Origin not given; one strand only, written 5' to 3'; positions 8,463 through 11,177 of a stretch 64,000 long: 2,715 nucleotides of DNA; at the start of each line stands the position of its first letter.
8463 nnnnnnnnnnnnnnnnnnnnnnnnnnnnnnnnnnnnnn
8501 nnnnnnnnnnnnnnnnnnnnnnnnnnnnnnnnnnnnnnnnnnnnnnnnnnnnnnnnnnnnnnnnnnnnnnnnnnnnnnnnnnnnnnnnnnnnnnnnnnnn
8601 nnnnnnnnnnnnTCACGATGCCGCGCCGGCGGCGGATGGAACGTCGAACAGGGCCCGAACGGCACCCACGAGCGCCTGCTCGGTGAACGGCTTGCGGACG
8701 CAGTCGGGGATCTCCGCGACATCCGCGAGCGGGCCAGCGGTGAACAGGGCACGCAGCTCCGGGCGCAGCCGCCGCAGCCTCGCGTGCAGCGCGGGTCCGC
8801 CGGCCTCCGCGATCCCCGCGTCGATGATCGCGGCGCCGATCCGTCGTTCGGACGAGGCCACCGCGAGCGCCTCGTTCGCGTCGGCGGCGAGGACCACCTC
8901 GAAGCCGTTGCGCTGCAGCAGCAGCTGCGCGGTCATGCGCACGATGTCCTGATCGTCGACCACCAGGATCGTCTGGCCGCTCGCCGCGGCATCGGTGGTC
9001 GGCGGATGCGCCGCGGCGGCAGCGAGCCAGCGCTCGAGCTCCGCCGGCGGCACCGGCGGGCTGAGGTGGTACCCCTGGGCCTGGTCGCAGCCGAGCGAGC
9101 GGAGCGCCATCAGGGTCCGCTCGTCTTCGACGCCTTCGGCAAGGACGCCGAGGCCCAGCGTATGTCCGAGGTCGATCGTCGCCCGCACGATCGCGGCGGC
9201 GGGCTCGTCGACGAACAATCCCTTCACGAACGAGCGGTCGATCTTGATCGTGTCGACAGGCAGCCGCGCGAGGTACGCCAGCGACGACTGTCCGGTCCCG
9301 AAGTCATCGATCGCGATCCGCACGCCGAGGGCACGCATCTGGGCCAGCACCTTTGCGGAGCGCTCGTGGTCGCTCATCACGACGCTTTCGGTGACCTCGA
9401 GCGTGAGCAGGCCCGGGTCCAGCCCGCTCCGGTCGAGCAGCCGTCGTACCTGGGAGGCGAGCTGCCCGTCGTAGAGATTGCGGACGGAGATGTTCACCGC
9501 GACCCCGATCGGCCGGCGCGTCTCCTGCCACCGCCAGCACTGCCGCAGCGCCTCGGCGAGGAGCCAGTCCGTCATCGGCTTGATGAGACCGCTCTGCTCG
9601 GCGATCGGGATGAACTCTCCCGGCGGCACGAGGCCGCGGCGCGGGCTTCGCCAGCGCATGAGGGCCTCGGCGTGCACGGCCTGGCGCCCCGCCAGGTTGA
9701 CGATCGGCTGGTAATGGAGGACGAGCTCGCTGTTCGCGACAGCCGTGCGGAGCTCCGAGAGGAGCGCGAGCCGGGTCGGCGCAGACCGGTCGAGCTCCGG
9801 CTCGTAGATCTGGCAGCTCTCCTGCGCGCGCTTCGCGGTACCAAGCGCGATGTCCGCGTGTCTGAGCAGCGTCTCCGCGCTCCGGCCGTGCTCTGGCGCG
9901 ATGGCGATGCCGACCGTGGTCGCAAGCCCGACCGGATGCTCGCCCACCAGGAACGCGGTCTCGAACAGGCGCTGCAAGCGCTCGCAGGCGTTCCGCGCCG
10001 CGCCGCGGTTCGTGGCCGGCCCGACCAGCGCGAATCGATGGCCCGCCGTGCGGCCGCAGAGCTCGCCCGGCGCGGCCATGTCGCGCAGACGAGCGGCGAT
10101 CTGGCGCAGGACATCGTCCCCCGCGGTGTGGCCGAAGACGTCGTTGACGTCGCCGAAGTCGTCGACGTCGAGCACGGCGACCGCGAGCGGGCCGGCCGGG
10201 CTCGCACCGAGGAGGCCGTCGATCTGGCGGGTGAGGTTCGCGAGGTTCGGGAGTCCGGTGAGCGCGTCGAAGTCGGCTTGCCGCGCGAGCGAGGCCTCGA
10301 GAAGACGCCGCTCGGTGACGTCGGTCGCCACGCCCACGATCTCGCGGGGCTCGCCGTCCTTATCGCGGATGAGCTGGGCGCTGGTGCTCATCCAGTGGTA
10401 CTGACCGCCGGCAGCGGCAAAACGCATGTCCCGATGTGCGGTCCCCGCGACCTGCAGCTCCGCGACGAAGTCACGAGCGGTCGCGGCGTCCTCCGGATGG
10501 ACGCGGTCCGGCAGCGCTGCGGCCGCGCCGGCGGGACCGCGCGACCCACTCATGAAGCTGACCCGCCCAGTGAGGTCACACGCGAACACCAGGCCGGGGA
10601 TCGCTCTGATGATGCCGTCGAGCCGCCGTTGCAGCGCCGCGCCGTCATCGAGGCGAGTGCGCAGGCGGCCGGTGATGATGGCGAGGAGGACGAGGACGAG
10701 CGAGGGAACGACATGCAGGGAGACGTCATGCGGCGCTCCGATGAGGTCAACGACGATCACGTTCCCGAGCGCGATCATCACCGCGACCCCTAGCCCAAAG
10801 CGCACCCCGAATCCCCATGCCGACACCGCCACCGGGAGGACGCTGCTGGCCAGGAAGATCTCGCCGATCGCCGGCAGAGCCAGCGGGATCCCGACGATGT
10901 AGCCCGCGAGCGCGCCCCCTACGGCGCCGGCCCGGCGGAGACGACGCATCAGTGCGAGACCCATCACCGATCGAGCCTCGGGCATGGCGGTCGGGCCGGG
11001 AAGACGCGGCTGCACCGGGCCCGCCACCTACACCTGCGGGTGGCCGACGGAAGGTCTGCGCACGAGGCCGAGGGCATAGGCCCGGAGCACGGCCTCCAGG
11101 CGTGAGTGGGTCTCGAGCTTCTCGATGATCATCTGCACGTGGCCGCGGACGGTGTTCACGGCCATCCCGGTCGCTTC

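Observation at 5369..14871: Seven consecutive signalling genes fused into one translationally coupled operon (2 HKs, 3 RRs, EAL-REC, GGDEF)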

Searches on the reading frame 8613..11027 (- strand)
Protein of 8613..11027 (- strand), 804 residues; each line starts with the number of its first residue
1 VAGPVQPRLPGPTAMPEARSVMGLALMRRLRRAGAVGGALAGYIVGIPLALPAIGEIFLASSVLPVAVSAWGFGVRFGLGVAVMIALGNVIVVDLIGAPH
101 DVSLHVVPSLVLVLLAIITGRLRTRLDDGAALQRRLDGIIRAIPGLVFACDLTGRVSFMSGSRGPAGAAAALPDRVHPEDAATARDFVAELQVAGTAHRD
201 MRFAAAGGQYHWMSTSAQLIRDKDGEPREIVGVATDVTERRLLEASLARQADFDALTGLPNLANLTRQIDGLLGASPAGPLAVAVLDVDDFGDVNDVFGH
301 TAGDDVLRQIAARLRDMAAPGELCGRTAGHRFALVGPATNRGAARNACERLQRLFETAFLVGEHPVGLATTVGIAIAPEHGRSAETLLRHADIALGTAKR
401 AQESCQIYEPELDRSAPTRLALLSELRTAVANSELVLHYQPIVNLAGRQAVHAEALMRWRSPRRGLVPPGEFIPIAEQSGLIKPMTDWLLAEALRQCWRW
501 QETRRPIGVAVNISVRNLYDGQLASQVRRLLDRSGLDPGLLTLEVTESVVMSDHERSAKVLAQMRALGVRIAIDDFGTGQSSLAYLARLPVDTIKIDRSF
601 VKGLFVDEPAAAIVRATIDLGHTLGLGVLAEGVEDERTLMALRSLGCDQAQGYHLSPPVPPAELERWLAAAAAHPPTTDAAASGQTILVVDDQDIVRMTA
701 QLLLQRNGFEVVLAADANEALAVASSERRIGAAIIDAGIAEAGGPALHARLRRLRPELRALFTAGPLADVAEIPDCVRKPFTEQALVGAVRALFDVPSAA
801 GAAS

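Call 5: search_protein_families(library=pfam, proteins=[window:8613-11027:-], max_evalue=0.01)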
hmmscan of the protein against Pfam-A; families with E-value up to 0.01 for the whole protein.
window:8613-11027:- (804 aa): 7 families
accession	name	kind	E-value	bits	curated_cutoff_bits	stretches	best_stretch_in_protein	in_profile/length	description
PF00563.25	EAL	-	4e-76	255.9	31.3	1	425-658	3-236/236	EAL domain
PF00990.26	GGDEF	-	3.6e-29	102.1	23.8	1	251-403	1-159/161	Diguanylate cyclase, GGDEF domain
PF08447.18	PAS_3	-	1.1e-09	38.8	25.6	1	174-234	28-89/89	PAS fold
PF00072.30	Response_reg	-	1.7e-09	38.2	30.2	1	687-790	1-110/111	Response regulator receiver domain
PF08448.16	PAS_4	-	9.6e-06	26.2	23.1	1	142-241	3-109/110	PAS fold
PF00989.32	PAS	-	0.0029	18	22.6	0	172-237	46-113/113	PAS fold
PF03709.21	OKR_DC_1_N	-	0.0087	16.7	29.3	0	704-738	13-47/111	Orn/Lys/Arg decarboxylase, N-terminal domain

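Call 21: find_homologous_proteins(query=window:8613-11027:-, max_evalue=1e-20)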
Query window:8613-11027:- (804 aa): 2203 proteins with E <= 1e-20 among 8000 candidates; the best 120 are listed.
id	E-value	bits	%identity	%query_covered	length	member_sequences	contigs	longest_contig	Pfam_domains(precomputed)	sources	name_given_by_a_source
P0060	1.1e-127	446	41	62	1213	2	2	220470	PF13596.13,PF08447.19,PF13426.14,PF13188.14,PF12860.14,PF08448.17,PF00563.26,PF00989.32,PF00990.27,PF00072.31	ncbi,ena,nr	ncbi:MAG TPA: PAS domain-containing protein [Nitrospiria bacterium]|nr:PAS domain-containing protein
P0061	4.1e-124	434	46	62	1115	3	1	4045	PF13426.14,PF13188.14,PF13185.13,PF00990.27,PF14215.13,PF13596.13,PF08447.19,PF12860.14,PF01590.33,PF08448.17,PF00563.26,PF00989.32,PF14598.13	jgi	-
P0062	8.8e-124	433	48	59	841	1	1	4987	PF13426.14,PF13188.14,PF13185.13,PF01590.33,PF08448.17,PF13492.13,PF00563.26,PF00989.32,PF00990.27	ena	-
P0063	2.9e-122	428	45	62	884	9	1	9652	PF08447.19,PF13426.14,PF08448.17,PF00563.26,PF00989.32,PF00990.27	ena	-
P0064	6.8e-117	410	42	60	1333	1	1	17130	PF13596.13,PF08447.19,PF13426.14,PF13188.14,PF12860.14,PF24820.2,PF08448.17,PF00563.26,PF00989.32,PF00990.27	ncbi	-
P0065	9.9e-116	406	46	58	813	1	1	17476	PF13188.14,PF13185.13,PF01590.33,PF13492.13,PF00563.26,PF00990.27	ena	-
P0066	1.2e-115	406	45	62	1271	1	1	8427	PF13596.13,PF08447.19,PF12728.14,PF13426.14,PF13188.14,PF13185.13,PF01590.33,PF08448.17,PF00563.26,PF00989.32,PF00990.27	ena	-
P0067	1.8e-115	405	42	67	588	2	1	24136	PF08447.19,PF13426.14,PF13188.14,PF08448.17,PF00563.26,PF00989.32,PF00990.27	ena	-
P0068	1.8e-114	402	47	52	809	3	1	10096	PF13426.14,PF13188.14,PF13185.13,PF01590.33,PF08448.17,PF00563.26,PF00989.32,PF00990.27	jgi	jgi:diguanylate cyclase (GGDEF)-like protein/PAS domain S-box-containing protein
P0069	3.0e-114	401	46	59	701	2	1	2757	PF13596.13,PF08447.19,PF13426.14,PF13188.14,PF24820.2,PF08448.17,PF00563.26,PF00989.32,PF00990.27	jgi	jgi:diguanylate cyclase (GGDEF)-like protein/PAS domain S-box-containing protein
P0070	3.5e-114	401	43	61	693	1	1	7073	PF08447.19,PF00563.26,PF00990.27,PF00072.31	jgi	jgi:diguanylate cyclase (GGDEF)-like protein/PAS domain S-box-containing protein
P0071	6.9e-114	400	45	54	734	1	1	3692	PF08447.19,PF13426.14,PF13188.14,PF08448.17,PF00563.26,PF00989.32,PF00990.27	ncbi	ncbi:MAG: EAL domain-containing protein [Chloroflexota bacterium]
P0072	1.1e-113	399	45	58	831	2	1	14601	PF13426.14,PF13188.14,PF13185.13,PF01590.33,PF13492.13,PF00563.26,PF00990.27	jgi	jgi:diguanylate cyclase (GGDEF)-like protein/PAS domain S-box-containing protein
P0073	1.2e-113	399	41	66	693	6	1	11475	PF08447.19,PF00563.26,PF00990.27,PF00072.31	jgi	jgi:diguanylate cyclase (GGDEF)-like protein/PAS domain S-box-containing protein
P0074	1.5e-113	399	43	62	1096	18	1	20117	PF13596.13,PF08447.19,PF12728.14,PF13426.14,PF13188.14,PF13185.13,PF08448.17,PF13492.13,PF00563.26,PF00989.32,PF00990.27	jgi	-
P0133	1.8e-103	365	41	61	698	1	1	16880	PF08447.19,PF08448.17,PF00563.26,PF00990.27,PF00072.31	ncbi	-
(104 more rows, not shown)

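Call 22: find_encoding_contigs(protein=P0133, flank=10000, max_places=3)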
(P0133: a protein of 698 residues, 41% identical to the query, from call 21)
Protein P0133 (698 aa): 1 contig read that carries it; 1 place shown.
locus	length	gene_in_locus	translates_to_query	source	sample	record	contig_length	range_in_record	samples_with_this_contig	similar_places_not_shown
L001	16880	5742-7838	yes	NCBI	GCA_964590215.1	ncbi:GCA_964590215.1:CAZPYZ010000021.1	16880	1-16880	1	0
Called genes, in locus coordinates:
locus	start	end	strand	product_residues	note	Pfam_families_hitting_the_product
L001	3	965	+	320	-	?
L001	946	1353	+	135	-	PF01850:PIN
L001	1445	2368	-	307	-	PF00753:Lactamase_B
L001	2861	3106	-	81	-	-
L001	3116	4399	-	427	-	PF07690:MFS_1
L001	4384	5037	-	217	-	PF13369:Transglut_core2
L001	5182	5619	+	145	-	PF00583:Acetyltransf_1, PF13673:Acetyltransf_10, PF13508:Acetyltransf_7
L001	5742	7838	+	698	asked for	PF00072:Response_reg (weak), PF08448:PAS_4, PF08447:PAS_3, PF00990:GGDEF, PF00563:EAL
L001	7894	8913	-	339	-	PF20587:DUF6789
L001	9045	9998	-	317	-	PF12974:Phosphonate-bd (weak)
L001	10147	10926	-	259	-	-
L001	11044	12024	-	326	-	-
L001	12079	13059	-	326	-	-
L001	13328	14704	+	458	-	PF00682:HMGL-like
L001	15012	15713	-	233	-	PF00355:Rieske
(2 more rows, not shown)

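Call 23: find_encoding_contigs(protein=P0073, flank=10000, max_places=3)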
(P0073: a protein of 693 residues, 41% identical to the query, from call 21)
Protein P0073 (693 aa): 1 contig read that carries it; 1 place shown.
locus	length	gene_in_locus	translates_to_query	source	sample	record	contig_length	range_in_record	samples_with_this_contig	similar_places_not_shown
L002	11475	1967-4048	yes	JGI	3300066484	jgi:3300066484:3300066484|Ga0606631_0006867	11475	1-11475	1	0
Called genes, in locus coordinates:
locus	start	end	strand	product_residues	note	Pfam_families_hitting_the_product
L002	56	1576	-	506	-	PF01569:PAP2 (weak), PF22778:VCPO_2nd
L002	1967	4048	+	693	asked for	PF00072:Response_reg (weak), PF08447:PAS_3, PF00990:GGDEF, PF00563:EAL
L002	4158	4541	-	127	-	PF00543:P-II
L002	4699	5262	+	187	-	-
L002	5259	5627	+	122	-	-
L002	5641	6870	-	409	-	PF18979:DUF5715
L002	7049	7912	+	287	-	PF01435:Peptidase_M48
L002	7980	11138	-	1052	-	PF00873:ACR_tran, PF03176:MMPL (faint)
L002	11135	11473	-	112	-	?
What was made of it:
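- Tried and rejected: The nearest REC-containing relatives, P0133 and P0073, have an N-terminal REC and unrelated neighbours (calls 22, 23).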

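Call 27: search_protein_families(library=ncbifam, proteins=[window:8613-11027:-], max_evalue=0.001)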
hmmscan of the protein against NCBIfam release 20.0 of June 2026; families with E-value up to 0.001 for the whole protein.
window:8613-11027:- (804 aa): 40 families (the best 25 are shown)
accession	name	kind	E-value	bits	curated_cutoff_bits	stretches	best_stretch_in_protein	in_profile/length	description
NF045675.1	PhdiestaseDibA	equivalog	3.5e-118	395.6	980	1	217-665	169-622/623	phosphodiesterase DibA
NF007474.0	PRK10060.1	equivalog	7.9e-105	351.5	782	1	231-671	217-657/663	cyclic di-GMP phosphodiesterase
NF053781.1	cdiGMPphdstlr2612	equivalog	3.2e-97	326.5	1600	2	246-669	835-1266/1268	Tlr1612 family c-di-GMP phosphodiesterase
NF008467.0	PRK11359.1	equivalog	1.3e-96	324.3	857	1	248-672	373-796/800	oxygen-sensing cyclic-di-GMP phosphodiesterase DosP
NF052458.1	PhdiestGepA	equivalog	4.7e-92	309.5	1200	1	247-663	421-836/840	phosphodiesterase GepA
NF007298.0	PRK09776.1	equivalog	7.1e-64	216.2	1135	2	205-660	638-1098/1111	diguanylate cyclase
NF008807.1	PRK11829.1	equivalog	1.3e-62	211.9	733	1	282-674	274-668/670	biofilm formation regulator HmsP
NF052596.1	RR_EAL_PvrR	equivalog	3.7e-47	160.8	580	1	422-670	143-391/398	response regulator cyclic di-GMP phosphodiesterase PvrR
NF007839.0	PRK10551.1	equivalog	1.3e-46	159.3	461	1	425-671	267-513/518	cyclic di-GMP phosphodiesterase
NF045673.1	c-di-GMPRcptLapD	equivalog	2e-36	125.5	1020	1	247-660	232-646/647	cyclic di-GMP receptor LapD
NF007423.1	PRK09966.1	equivalog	2e-28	99.4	325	1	244-398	232-389/390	diguanylate cyclase DgcN/YfiN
NF008281.1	PRK11059.1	equivalog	5.3e-26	91.1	663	1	250-658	220-629/633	RNase E specificity factor CsrD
NF007135.0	PRK09581.1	equivalog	6.2e-24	84.6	474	1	250-401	291-447/457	PleD family two-component system response regulator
NF038266.1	diguan_SiaD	equivalog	3e-23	82.5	290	1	243-401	86-247/252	biofilm regulation diguanylate cyclase SiaD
TIGR00254.1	GGDEF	domain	3.9e-23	82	37.4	1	247-404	1-162/168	diguanylate cyclase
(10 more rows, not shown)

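Call 35: find_related_loci(query=window:8613-11027:-, collection=genome_contigs, flank=10000)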
Query window:8613-11027:- (804 aa) in genome_contigs; peptide patterns used: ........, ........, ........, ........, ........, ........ (x = any residue, [..] = any of these).
360 stretches matched a pattern; 275 encode a relative of the query (tblastn E <= 1e-3); the best 80 are kept; 80 distinct loci.
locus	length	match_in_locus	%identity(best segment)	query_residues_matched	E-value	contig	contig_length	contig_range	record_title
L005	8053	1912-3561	43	135-668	5e-117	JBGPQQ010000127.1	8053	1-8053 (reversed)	MAG: Vicinamibacteria bacterium isolate OBJ1_062018_150_29 k141_949051_length_8053_cov_8.0000, whole genome shotgun sequ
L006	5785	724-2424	40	139-689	6e-111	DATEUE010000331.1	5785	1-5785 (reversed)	MAG TPA_asm: Vicinamibacteria bacterium isolate SMAG_U8333 k141_2366758, whole genome shotgun sequence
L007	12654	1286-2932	41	139-671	3e-109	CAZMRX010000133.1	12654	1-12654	MAG TPA_asm: uncultured Acidobacteriota bacterium isolate SRP287453_co1_166 genome assembly, contig: NODE_9350_length_12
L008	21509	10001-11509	44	175-672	2e-107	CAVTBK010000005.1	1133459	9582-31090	MAG: uncultured Acidobacteriota bacterium isolate MFD02416.bin.1.351 genome assembly, contig: contig_12398, whole genome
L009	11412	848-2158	45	243-676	2e-103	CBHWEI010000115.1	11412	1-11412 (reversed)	MAG TPA_asm: uncultured Acidimicrobiaceae bacterium isolate ERR14722425_metabat2_9 genome assembly, contig: ERZ27336817.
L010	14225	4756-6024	44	249-668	4e-102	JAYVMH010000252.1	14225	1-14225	MAG: Actinomycetota bacterium isolate GL6_UpB_concoct_86 GL6_UpB_concoct_86_251, whole genome shotgun sequence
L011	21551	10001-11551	38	151-668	7e-101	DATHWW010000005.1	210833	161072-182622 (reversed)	MAG TPA_asm: Methylophilaceae bacterium isolate SMAG_U16169 k141_976100, whole genome shotgun sequence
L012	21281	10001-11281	42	239-668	8e-100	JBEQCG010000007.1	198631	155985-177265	MAG: Thiobacillus sp. isolate 05_S201.semibin_refined.049_sub NODE_18_length_198631_cov_12.232746, whole genome shotgun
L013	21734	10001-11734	39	125-672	2e-99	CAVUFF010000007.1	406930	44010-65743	MAG: uncultured Acidobacteriota bacterium isolate MFD04944.bin.3.170 genome assembly, contig: contig_46345, whole genome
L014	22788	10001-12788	44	237-668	6e-99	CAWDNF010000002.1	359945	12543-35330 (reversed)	MAG: uncultured Solirubrobacterales bacterium isolate MFD09603.bin.2.251 genome assembly, contig: contig_12443, whole ge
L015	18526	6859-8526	39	133-671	5e-99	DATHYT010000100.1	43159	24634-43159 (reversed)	MAG TPA_asm: Burkholderiales bacterium isolate SMAG_U16218 k141_285358, whole genome shotgun sequence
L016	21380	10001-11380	39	212-668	4e-98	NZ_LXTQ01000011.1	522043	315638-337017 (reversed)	Methylobacillus sp. MM3 Methylobacillus1348_2, whole genome shotgun sequence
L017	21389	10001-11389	41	213-677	2e-97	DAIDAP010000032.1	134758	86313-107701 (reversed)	MAG TPA_asm: Chloroflexi bacterium isolate clean326 k141_278091, whole genome shotgun sequence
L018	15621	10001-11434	41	224-683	1e-97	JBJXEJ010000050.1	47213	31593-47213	MAG: Rhizobacter sp. isolate P.bin.152 k127_1107594, whole genome shotgun sequence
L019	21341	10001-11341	43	220-668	1e-97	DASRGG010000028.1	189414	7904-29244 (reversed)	MAG TPA_asm: Candidatus Limnocylindria bacterium isolate SMAG_U10052 k141_740282, whole genome shotgun sequence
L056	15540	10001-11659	39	133-668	2e-93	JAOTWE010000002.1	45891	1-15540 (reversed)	MAG: Betaproteobacteria bacterium isolate 13_May_SF_Bin7 13_May_SF_Bin7_scaffold_414_c1, whole genome shotgun sequence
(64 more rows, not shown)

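Call 38: search_protein_families(library=pfam, proteins=[L056:3880-6618:+, L056:6590-7033:+, L056:7038-8495:+, L056:8496-9146:+, L056:9215-11683:+, L056:12124-13134:-, L056:13201-15336:-, L056:2764-3504:-], max_evalue=0.0001)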
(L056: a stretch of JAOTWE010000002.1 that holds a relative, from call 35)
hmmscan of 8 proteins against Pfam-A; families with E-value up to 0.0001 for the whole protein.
L056:3880-6618:+ (912 aa): 8 families
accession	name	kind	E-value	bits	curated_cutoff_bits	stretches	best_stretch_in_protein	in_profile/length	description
PF02518.31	HATPase_c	-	3.2e-24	85.9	26.4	1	789-899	2-109/111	Histidine kinase-, DNA gyrase B-, and HSP90-like ATPase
PF13185.12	GAF_2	-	1.2e-15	58.4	28.6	1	503-648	3-136/136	GAF domain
PF00512.31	HisKA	-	9.3e-13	48.5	26.9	1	682-744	3-63/66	His Kinase A (phospho-acceptor) domain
PF13188.13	PAS_8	-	1.5e-08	34.6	21.8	1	363-420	1-57/65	PAS domain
PF01590.32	GAF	-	4.4e-08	34.2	22.4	1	504-647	2-133/133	GAF domain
PF00672.30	HAMP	-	6.9e-07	29.9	25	1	302-352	2-52/53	HAMP domain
PF00989.32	PAS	-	6.6e-06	26.5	22.6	1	364-463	2-103/113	PAS fold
PF02743.24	dCache_1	-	9.1e-05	22.5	45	0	32-205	17-175/240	Cache domain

L056:6590-7033:+ (147 aa): 1 family
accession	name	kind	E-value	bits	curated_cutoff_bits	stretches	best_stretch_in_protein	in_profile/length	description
PF00072.30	Response_reg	-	3.4e-18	66.3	30.2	1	6-128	1-110/111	Response regulator receiver domain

L056:7038-8495:+ (485 aa): 7 families
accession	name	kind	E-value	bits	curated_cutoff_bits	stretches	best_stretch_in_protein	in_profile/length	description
PF07730.19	HisKA_3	-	2e-13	51.1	24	1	283-347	1-67/68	Histidine kinase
PF00072.30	Response_reg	-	6.4e-13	49.3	30.2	1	6-107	1-100/111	Response regulator receiver domain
PF02518.31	HATPase_c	-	1.1e-12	48.8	26.4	1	389-482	4-109/111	Histidine kinase-, DNA gyrase B-, and HSP90-like ATPase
PF08448.16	PAS_4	-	1.2e-11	45.2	23.1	1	159-257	13-110/110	PAS fold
PF08447.18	PAS_3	-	4.3e-11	43.4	25.6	1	164-248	2-88/89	PAS fold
PF13426.13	PAS_9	-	1.6e-08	35.1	27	1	159-254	9-103/103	PAS domain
PF00989.32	PAS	-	2.9e-05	24.5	22.6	1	142-252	2-113/113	PAS fold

L056:8496-9146:+ (216 aa): 3 families
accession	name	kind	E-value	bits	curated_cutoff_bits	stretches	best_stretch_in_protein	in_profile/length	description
PF00072.30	Response_reg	-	3.4e-30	104.9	30.2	1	6-117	1-110/111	Response regulator receiver domain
PF00196.25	GerE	-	8.6e-18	64.2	23.5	1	150-206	1-57/57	Bacterial regulatory proteins, luxR family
PF08281.18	Sigma70_r4_2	-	1.2e-07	31.7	25.7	1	152-194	11-54/54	Sigma-70, region 4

L056:9215-11683:+ (822 aa): 5 families
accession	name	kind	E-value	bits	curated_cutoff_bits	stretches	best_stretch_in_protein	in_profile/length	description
PF00563.25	EAL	-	6.9e-75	251.9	31.3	1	570-805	2-236/236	EAL domain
PF00990.26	GGDEF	-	1.2e-49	168.6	23.8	1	393-549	1-160/161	Diguanylate cyclase, GGDEF domain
PF08447.18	PAS_3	-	1.5e-17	64.1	25.6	1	290-376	3-89/89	PAS fold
PF08448.16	PAS_4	-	8.1e-06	26.5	23.1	0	154-253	12-109/110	PAS fold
PF13426.13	PAS_9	-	8.9e-05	23.2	27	0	219-251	71-103/103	PAS domain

L056:12124-13134:- (336 aa): 0 families

L056:13201-15336:- (711 aa): 0 families

L056:2764-3504:- (246 aa): 1 family
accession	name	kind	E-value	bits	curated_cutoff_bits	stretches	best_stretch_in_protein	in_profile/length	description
PF07277.16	SapC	-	1e-55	189.1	28.9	1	19-236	6-220/220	SapC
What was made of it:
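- NarL-type regulators usually pair with HisKA_3 kinases (established knowledge, and seen in L056, call 38). NarL-type regulators normally use HisKA_3 kinases, as in L056 (call 38), and none is in the block.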
